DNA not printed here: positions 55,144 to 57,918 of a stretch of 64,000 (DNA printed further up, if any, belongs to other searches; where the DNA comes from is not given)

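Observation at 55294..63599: Five-gene ORFan operon alternating large proteins and small acidic helical proteins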

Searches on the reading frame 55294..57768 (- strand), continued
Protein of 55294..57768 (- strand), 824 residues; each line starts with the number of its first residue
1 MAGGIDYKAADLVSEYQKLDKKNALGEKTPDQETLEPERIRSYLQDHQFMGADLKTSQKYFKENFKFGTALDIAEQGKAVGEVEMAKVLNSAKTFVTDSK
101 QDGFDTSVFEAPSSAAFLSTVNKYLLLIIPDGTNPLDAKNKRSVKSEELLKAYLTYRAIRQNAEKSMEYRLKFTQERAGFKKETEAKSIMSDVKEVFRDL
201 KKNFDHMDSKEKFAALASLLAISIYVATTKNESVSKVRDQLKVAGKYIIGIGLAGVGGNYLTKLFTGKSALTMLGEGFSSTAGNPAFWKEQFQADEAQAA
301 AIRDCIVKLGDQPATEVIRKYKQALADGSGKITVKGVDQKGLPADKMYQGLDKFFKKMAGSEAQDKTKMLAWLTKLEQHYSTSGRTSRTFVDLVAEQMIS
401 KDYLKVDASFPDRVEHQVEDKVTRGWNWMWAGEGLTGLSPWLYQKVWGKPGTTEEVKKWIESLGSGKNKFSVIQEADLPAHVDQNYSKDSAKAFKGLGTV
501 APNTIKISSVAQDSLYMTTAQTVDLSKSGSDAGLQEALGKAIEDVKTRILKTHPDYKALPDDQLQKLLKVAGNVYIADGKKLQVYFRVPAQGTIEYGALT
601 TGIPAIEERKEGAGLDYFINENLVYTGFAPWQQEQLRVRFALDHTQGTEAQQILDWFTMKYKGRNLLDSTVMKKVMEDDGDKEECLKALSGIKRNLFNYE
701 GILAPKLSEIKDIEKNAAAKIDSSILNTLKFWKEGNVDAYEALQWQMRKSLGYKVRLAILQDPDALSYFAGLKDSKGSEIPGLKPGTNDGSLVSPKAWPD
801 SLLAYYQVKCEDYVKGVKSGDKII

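Call 52: find_encoding_contigs(protein=P0049, flank=10000, max_places=1)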
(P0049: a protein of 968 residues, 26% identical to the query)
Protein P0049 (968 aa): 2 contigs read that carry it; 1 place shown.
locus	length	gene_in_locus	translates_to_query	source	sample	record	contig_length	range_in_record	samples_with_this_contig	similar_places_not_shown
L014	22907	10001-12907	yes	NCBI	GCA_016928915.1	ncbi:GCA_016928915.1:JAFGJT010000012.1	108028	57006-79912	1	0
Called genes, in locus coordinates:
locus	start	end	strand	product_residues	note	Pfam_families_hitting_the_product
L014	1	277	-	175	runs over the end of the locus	PF01245:Ribosomal_L19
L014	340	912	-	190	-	-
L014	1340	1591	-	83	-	-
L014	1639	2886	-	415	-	PF05697:Trigger_N, PF00254:FKBP_C, PF05698:Trigger_C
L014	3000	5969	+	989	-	-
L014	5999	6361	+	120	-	-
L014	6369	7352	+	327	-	-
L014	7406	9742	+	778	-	-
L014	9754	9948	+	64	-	-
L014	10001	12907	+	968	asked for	-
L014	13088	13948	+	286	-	PF15887:Peptidase_Mx (weak)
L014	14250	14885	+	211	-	-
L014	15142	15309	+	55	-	-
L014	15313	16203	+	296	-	-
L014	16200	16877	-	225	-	-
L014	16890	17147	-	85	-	-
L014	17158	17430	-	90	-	PF01016:Ribosomal_L27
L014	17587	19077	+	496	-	PF01551:Peptidase_M23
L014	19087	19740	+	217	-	PF00730:HhH-GPD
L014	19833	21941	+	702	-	-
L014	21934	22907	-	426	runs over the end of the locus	PF00324:AA_permease, PF03845:Spore_permease, PF13520:AA_permease_2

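Call 53: find_encoding_contigs(protein=P0067, flank=10000, max_places=1)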
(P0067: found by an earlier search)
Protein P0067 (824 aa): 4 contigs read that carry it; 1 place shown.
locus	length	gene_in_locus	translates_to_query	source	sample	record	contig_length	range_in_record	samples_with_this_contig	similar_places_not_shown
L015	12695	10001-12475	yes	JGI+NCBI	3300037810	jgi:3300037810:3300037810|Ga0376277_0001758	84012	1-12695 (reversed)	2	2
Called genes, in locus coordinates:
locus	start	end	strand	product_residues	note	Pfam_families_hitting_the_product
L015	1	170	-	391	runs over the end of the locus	-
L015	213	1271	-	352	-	-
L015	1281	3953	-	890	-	-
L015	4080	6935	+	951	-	-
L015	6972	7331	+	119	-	-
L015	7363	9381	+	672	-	-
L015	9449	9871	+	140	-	-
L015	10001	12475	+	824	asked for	-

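Call 54: find_encoding_contigs(protein=P0047, flank=10000, max_places=1)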
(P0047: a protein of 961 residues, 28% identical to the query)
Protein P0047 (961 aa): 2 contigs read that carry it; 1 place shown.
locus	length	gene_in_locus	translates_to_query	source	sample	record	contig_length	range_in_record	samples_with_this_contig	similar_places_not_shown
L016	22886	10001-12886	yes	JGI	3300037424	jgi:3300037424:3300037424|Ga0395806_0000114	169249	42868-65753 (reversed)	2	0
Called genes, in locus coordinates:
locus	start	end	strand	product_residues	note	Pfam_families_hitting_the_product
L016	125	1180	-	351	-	PF04230:PS_pyruv_trans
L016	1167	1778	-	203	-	PF01351:RNase_HII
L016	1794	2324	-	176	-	PF01245:Ribosomal_L19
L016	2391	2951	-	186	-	-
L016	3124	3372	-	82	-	-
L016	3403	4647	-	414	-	PF05697:Trigger_N, PF00254:FKBP_C, PF05698:Trigger_C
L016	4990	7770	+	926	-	-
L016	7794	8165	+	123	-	-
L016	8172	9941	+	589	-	-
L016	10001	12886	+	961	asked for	-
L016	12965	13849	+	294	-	PF15887:Peptidase_Mx (weak)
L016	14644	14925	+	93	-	PF00805:Pentapeptide (faint), PF13576:Pentapeptide_3 (faint), PF13599:Pentapeptide_4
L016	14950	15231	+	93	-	-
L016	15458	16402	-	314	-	PF02661:Fic, PF12728:HTH_17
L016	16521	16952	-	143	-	-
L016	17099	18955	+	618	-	PF13948:DUF4215 (weak), PF00395:SLH (faint)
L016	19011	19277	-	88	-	-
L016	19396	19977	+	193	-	-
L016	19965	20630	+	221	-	PF01427:Peptidase_M15, PF02557:VanY (weak)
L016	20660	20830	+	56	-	-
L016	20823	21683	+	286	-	-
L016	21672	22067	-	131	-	PF00173:Cyt-b5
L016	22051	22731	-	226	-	-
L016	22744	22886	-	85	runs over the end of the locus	-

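Call 59: find_related_loci(query=A2, collection=metagenome_contigs, flank=10000)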
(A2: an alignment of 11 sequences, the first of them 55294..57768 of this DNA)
Query A2 (824 aa) in metagenome_contigs; peptide patterns used: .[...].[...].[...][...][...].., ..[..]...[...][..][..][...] (x = any residue, [..] = any of these).
490 stretches matched a pattern; 9 encode a relative of the query (tblastn E <= 1e-3); 9 distinct loci.
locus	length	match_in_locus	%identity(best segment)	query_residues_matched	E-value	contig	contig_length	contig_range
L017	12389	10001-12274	28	11-820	1e-90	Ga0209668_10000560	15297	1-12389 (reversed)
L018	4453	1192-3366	28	9-814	1e-81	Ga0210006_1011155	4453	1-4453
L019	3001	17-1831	29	187-820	5e-67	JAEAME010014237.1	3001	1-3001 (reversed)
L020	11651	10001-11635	28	12-596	3e-60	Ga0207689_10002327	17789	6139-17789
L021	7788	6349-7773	28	9-524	2e-51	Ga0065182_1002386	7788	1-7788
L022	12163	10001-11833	24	188-765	2e-30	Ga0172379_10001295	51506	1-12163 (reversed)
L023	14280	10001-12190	25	1-766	9e-65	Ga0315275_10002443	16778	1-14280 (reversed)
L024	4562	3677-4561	27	1-323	2e-25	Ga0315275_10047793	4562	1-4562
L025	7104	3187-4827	23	1-594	4e-24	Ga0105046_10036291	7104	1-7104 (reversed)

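Call 64: search_solved_structures(query=A1, max_evalue=1)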
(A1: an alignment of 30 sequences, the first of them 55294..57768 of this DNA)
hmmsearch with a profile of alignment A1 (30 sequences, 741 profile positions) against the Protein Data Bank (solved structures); distinct sequences matched with E-value up to 1: 3.
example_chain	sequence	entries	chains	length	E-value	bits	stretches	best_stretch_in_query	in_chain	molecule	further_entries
9r34_A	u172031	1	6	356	0.44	12.1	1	365-495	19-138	NTPase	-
4g8x_A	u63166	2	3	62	0.52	11.8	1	577-608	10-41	RNA polymerase sigma factor rpoD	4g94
4g6d_A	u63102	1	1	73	0.68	11.4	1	577-608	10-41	RNA polymerase sigma factor rpoD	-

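Call 68: search_protein_families(library=pfam, alignment_id=A1, max_evalue=0.01)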
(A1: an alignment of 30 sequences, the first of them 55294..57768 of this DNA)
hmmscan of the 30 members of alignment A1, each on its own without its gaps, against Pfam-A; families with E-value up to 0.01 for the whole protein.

A. member 1, window:55294-57768:- (824 aa): 0 families

B. families by the number of members that match (of 30 scanned): 1 family
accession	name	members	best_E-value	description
PF25276.1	DUF7870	1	0.0037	Domain of unknown function (DUF7870)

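Call 82: predict_structure(alignment_id=A1)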
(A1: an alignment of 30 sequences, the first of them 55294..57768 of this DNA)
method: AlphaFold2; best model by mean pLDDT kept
length: 824 residues; sequences in the alignment: 30
mean_pLDDT: 77.7   pTM: 0.48
mean pLDDT of the five models: 77.7, 76.1, 75.8, 75.6, 75.3
residues with pLDDT >= 90: 279; 70-90: 333; 50-70: 95; < 50: 117
segments of 3 or more residues with pLDDT < 50: 1-5, 183-204, 206-280, 465-468, 733-735, 790-792
pLDDT, mean of each block of 10 residues (from residue 1): 48 85 79 87 89 83 92 93 96 89 86 84 83 77 89 93 84 68 40 36 44 39 38 43 30 31 34 34 66 84 85 92 94 87 91 92 90 88 73 81 59 59 69 68 67 73 54 79 87 90 89 91 68 82 91 87 88 84 92 87 77 81 92 97 97 96 89 95 95 93 92 94 70 59 90 96 94 88 66 66 94 89 71
secondary structure, 60 per line:
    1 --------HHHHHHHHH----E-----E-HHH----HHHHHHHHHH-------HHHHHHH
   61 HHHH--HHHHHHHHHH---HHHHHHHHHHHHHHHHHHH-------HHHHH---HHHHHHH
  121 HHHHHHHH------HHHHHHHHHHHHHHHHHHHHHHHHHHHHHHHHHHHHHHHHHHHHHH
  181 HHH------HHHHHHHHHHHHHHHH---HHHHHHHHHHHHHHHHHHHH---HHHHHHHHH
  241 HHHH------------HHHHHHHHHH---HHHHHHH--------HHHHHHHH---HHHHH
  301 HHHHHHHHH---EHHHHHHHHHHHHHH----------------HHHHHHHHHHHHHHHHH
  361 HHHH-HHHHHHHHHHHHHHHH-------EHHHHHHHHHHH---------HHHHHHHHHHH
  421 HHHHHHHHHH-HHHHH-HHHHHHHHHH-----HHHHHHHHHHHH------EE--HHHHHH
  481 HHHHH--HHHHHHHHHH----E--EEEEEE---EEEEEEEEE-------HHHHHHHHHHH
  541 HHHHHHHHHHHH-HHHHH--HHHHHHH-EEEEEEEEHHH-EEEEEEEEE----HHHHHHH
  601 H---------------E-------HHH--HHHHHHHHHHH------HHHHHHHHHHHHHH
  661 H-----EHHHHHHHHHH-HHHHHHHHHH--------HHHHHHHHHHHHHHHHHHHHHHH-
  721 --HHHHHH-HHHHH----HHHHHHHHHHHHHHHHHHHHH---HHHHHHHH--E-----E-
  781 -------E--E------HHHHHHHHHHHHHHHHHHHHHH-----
elements in order (helices of 4 or more, strands of 3 or more residues): H9-17 H37-46 H54-64 H67-76 H80-98 H106-110 H114-128 H135-183 H190-205 H209-228 H232-244 H257-266 H270-276 H285-292 H296-309 H314-327 H344-364 H366-381 H390-400 H410-430 H432-436 H438-447 H453-464 H475-485 H488-497 E505-510 E514-522 H530-552 H554-558 H561-567 E569-576 E581-589 H594-601 H630-640 H647-661 H668-677 H679-688 H697-719 H723-728 H730-734 H739-759 H763-770 H798-819
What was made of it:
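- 55294..57768 (-): Gene E: 824 aa, core member. Multi-domain protein of novel fold. AF2 model: pLDDT 77.7, with confident regions 10-180 and 285-824 (call 82).
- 56959..57150 (-): Conserved hydrophobic Gly-rich hairpin of E (aa about 207-270). Signature: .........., hydrophobic helix, S-x-NE-V-K loop, Gly-rich hydrophobic helix, KLFTGK. AF2 pLDDT is below 50 here (call 82).
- It is the only long low-confidence region between two confidently folded parts (call 82).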

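Call 85: fold_search(model_id=the predicted structure, library=pdb)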
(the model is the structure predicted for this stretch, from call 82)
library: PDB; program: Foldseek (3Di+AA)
matches with E <= 10: 215; with E <= 0.001: 0
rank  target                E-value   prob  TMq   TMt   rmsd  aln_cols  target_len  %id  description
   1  6k4k_B                7.1e-01  0.03  0.07  0.07  30.1       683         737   11  Crystal structure of SidJ-CaM binary complex at 2.71 A (released 2019-07-24)
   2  6a2c_B                7.5e-01  0.04  0.07  0.09  30.1       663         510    9  Crystal structure of a synthase 2 from santalum album in complex with lig2 (released 2019-06-12)
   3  9d28_C                1.3e+00  0.06  0.09  0.12  26.7       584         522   11  Crystal structure of (+)-sabinene synthase from Thuja plicata (released 2024-11-27)
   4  9d29_C                1.3e+00  0.06  0.09  0.12  27.6       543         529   11  Crystal structure of (+)-sabinene synthase from Thuja plicata: condition 2 (released 2024-11-27)
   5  4bts_AP               1.4e+00  0.15  0.09  0.30  10.6       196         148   10  THE CRYSTAL STRUCTURE OF THE EUKARYOTIC 40S RIBOSOMAL SUBUNIT IN COMPLEX WITH EIF1 AND EIF1A (released 2013-07-17)
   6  7e9r_D                1.5e+00  0.02  0.06  0.09  30.6       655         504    9  Crystal structure of Sesquisabinene B Synthase 1 mutant T313S (released 2022-03-09)
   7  8s89                  1.7e+00  0.02  0.06  0.10  26.9       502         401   10  Efficient and scalable protein design using a relaxed sequence space (released 2024-10-16)
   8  9znf_BW               1.7e+00  0.44  0.08  0.46   5.5       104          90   12  Cryo-EM structure of the Methanosarcina acetivorans 70S ribosome in complex with SriA and SriB (released 2026-01-28)
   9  6k4l_A                1.8e+00  0.02  0.07  0.08  31.2       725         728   11  Crystal structure of Se-labelled SidJ complex with CaM at 2.95 A (released 2019-07-24)
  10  7e9r_A                2.0e+00  0.02  0.06  0.09  30.7       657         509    9  Crystal structure of Sesquisabinene B Synthase 1 mutant T313S (released 2022-03-09)
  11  7olc_SY               2.1e+00  0.14  0.08  0.30   8.8       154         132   14  Thermophilic eukaryotic 80S ribosome at idle POST state (released 2022-01-26)
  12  9d28_A                2.1e+00  0.02  0.07  0.09  29.2       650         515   11  Crystal structure of (+)-sabinene synthase from Thuja plicata (released 2024-11-27)
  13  7mis_A                2.1e+00  0.02  0.07  0.08  30.6       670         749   10  Cryo-EM structure of SidJ-SdeC-CaM reaction intermediate complex (released 2021-08-18)
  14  4ja4_A                2.3e+00  0.04  0.08  0.13  27.8       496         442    9  Inward open conformation of the xylose transporter XylE from E. coli (released 2013-05-01)
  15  8zkp_A                2.3e+00  0.02  0.07  0.08  35.3       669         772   10  Cryo-EM structure of the efflux transporter MmpL5/MmpS5 from Mycobacterium tuberculosis, C3 symmetry (released 2025-05-21)
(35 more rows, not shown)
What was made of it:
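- Weak structural resemblance, below significance, of part of E to ribosomal protein eS24 (Foldseek probability 0.25-0.44, call 85).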

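Call 87: list_cluster_members(proteins=[L011:5804-8842:+, L009:48-3062:+, L007:4144-6915:+, L015:4080-6932:+, L013:6819-9545:+, L016:4990-7767:+, L014:3000-5966:+, L020:3830-6790:+, L021:520-3285:+, L023:6418-9426:+])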
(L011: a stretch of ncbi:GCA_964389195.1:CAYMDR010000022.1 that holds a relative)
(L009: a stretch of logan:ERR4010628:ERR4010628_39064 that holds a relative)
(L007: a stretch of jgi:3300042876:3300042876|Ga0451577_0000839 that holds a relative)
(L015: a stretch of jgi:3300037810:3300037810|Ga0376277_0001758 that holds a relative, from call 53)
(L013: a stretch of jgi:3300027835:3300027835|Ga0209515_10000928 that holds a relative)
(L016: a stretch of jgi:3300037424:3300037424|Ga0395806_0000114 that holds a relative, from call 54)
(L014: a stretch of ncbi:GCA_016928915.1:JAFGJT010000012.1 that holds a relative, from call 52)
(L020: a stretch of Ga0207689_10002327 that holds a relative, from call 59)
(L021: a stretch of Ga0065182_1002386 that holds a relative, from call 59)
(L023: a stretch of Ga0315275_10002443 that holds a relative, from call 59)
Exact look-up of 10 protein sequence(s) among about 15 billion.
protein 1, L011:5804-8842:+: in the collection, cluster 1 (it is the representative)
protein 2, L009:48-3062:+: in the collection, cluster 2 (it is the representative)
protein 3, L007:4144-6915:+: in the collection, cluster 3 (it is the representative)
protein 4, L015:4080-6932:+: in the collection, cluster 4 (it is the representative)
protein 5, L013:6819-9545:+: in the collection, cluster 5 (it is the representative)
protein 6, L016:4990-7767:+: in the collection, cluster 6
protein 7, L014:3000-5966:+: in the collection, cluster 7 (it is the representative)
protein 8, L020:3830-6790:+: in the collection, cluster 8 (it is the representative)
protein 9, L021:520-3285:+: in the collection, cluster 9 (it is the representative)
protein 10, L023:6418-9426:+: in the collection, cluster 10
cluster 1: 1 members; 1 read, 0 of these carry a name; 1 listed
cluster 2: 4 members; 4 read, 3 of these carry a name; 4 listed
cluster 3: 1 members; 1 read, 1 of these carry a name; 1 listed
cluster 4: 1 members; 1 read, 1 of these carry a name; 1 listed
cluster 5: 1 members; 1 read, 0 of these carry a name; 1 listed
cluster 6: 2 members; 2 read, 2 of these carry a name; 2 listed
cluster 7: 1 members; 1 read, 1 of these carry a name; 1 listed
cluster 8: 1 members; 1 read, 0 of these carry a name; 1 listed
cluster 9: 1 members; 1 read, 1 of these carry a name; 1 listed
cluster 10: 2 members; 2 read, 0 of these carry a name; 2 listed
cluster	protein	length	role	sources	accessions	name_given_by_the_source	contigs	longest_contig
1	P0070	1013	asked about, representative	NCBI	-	-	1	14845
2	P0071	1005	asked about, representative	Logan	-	-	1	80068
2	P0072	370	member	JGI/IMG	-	hypothetical protein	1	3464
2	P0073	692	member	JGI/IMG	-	hypothetical protein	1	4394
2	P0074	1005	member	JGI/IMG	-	hypothetical protein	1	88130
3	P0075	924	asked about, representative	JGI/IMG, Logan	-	hypothetical protein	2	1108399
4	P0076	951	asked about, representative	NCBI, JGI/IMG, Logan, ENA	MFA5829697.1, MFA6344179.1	MAG: hypothetical protein WC843_04335 [Candidatus Gracilibacteria bacterium] | hypothetical protein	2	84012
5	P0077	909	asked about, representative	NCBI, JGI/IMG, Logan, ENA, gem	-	-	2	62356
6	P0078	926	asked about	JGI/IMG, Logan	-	hypothetical protein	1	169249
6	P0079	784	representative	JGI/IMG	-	hypothetical protein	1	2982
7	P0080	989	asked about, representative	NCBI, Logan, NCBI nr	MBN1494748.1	hypothetical protein JW911_03370 [Candidatus Peregrinibacteria bacterium] | hypothetical protein [Candidatus Peregrinibacteria bacterium]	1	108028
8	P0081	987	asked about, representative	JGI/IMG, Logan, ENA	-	-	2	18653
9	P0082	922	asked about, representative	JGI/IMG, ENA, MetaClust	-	\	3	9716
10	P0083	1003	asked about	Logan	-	-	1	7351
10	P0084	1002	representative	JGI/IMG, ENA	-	-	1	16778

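Call 96: fold_search(model_id=the predicted structure, library=viral)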
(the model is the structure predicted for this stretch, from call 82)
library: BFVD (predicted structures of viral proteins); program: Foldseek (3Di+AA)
matches with E <= 10: 263; with E <= 0.001: 0
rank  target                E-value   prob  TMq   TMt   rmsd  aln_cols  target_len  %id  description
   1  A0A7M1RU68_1          1.6e-02  0.09  0.06  0.05  41.6      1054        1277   12  NTF2 domain-containing protein [uncultured phage cr272_1]
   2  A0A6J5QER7            8.6e-02  0.08  0.06  0.08  40.6       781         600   11  Uncharacterized protein [uncultured Caudovirales phage]
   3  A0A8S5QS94            9.4e-02  0.08  0.09  0.08  30.8       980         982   12  Minor tail protein [Phage sp. ctez94]
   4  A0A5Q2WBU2            2.0e-01  0.08  0.08  0.10  34.7       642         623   11  (no name in the UniProt tables at hand)
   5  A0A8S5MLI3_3          2.2e-01  0.08  0.09  0.06  38.0       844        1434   11  Crystallin beta/gamma motif-containing protein [Podoviridae sp. ctlpi2]
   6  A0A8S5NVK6            2.7e-01  0.05  0.08  0.07  33.9       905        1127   12  Tail tape measure [Siphoviridae sp. ctINK4]
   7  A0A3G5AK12            2.8e-01  0.04  0.06  0.04  29.1       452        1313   11  VETF-like early transcription factor large subunit [Solivirus sp.]
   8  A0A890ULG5            3.5e-01  0.06  0.07  0.07  24.3       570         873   10  (no name in the UniProt tables at hand)
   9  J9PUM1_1              3.7e-01  0.05  0.09  0.09  36.4       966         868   12  Tail tape measure protein [Bacillus phage BCD7]
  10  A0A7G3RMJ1            4.0e-01  0.04  0.08  0.07  36.5      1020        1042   10  RNA-dependent RNA polymerase [Plasmopara viticola lesion associated Yue-like virus 3]
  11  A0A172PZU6            4.0e-01  0.03  0.08  0.07  36.1       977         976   10  Tail length tape-measure protein [Pseudomonas phage NP1]
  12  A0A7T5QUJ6            4.6e-01  0.04  0.06  0.06  35.7       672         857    9  (no name in the UniProt tables at hand)
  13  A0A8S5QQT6            4.8e-01  0.08  0.05  0.11  24.3       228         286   17  Uncharacterized protein [Siphoviridae sp. ct6oU4]
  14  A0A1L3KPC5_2          6.0e-01  0.07  0.09  0.06  33.9       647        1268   11  RNA-dependent RNA polymerase [Beihai sipunculid worm virus 7]
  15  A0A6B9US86            6.3e-01  0.04  0.07  0.10  37.9       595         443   10  (no name in the UniProt tables at hand)
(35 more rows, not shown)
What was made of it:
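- On Phage tail tape-measure or other prophage genes: BFVD Foldseek probabilities are at most 0.09 for tape-measure entries (call 96).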
